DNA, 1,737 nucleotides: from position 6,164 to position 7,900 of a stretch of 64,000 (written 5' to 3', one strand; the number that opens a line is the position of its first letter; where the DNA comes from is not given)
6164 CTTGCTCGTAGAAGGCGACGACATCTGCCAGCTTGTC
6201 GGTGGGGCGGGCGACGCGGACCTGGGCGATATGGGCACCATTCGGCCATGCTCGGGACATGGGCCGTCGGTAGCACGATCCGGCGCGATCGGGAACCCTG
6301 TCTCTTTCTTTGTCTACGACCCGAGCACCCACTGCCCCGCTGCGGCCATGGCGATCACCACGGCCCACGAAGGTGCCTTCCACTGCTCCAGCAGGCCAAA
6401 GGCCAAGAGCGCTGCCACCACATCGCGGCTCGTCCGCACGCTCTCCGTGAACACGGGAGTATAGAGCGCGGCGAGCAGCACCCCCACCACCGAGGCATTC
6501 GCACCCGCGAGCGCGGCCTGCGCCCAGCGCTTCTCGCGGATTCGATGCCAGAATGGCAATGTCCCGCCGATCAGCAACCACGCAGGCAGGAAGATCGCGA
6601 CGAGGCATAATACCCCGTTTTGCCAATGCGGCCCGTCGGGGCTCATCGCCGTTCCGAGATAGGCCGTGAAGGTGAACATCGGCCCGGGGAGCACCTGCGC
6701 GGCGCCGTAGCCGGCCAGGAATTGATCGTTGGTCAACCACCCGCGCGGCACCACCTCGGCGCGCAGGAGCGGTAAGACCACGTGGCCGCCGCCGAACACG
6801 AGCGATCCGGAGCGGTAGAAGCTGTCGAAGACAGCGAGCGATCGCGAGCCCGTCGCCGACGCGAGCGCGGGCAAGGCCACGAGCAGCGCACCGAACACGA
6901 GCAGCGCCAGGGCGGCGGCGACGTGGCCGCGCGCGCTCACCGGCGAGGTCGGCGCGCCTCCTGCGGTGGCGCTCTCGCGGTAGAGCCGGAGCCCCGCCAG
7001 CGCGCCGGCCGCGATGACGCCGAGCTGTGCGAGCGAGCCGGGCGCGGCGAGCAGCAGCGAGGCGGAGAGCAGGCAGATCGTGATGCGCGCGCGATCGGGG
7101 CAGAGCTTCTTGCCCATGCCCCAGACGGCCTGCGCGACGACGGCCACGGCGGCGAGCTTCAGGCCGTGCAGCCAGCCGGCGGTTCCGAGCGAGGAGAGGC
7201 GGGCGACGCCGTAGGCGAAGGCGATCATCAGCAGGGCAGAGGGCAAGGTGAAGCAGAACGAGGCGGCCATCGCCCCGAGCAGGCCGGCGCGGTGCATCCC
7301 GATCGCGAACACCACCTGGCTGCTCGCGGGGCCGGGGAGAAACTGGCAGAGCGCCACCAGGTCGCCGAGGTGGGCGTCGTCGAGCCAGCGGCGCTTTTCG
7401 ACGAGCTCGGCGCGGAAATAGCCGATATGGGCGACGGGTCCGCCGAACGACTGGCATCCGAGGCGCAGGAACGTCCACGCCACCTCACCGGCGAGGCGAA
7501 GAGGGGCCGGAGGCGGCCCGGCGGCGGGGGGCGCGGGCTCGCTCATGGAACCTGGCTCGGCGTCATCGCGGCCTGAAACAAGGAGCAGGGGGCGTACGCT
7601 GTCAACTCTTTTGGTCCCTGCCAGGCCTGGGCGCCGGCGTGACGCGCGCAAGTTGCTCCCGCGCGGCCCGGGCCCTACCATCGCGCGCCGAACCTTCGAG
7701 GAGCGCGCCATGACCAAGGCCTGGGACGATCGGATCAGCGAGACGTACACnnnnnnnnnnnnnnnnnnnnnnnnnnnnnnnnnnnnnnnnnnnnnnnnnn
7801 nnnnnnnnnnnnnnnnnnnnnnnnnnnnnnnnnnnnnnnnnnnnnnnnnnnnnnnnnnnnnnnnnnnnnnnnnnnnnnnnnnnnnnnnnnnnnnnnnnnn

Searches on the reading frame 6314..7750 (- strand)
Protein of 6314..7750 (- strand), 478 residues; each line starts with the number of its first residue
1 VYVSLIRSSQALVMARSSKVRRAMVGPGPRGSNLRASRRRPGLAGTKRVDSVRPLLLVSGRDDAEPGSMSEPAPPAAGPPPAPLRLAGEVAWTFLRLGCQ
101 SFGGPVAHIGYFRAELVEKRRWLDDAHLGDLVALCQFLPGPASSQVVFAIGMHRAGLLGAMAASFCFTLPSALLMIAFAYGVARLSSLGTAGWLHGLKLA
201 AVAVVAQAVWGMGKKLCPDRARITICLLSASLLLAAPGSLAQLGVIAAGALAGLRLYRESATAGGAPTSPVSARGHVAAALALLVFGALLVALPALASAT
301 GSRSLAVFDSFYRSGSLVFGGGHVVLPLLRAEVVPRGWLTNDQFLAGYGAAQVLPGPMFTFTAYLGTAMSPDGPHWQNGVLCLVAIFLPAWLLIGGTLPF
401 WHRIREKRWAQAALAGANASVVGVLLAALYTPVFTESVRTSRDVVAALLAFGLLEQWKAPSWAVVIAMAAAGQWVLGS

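Call 10: search_protein_families(library=pfam, proteins=[window:6314-7750:-], max_evalue=0.001)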
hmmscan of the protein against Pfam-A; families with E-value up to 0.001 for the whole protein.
window:6314-7750:- (478 aa): 1 family
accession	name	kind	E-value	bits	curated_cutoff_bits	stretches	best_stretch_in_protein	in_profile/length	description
PF02417.20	Chromate_transp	-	5.5e-75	251.4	28.6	2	89-254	2-166/166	Chromate transporter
